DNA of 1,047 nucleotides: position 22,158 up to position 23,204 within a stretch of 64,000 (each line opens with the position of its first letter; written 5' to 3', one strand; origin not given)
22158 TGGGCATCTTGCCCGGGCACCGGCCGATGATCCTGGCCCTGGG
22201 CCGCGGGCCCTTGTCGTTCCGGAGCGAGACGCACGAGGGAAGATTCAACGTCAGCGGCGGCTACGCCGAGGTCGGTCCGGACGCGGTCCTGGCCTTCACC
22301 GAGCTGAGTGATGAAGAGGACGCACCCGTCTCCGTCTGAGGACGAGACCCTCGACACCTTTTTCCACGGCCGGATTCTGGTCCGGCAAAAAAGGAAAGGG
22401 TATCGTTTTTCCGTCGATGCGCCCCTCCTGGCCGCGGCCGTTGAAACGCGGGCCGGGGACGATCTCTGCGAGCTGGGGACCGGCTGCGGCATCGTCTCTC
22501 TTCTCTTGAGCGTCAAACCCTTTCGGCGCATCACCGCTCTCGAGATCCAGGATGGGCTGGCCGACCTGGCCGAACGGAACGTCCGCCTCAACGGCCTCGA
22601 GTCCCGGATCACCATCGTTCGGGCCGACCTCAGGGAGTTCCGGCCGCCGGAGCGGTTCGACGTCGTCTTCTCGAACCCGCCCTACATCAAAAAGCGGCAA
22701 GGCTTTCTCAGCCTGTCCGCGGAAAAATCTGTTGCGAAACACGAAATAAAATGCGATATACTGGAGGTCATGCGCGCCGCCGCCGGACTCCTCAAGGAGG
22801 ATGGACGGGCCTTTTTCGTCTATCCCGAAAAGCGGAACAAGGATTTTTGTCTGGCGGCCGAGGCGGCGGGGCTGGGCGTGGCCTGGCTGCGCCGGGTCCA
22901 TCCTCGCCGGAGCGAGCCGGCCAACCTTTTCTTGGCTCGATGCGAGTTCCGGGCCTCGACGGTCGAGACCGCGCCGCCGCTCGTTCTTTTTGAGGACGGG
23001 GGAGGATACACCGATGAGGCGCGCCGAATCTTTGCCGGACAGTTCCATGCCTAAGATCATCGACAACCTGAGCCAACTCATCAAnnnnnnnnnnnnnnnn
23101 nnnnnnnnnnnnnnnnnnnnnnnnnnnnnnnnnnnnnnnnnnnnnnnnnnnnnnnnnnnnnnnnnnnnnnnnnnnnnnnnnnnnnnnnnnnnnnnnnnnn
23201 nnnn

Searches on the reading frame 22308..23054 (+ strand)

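Call 51: search_protein_families(library=pfam, proteins=[window:22308-23054:+], max_evalue=0.000001)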
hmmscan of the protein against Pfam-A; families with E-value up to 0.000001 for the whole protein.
window:22308-23054:+ (248 aa): 1 family
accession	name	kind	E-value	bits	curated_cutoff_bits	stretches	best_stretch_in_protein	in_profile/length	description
PF05175.20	MTS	-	3.8e-10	40.1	23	1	39-132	21-114/170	Methyltransferase small domain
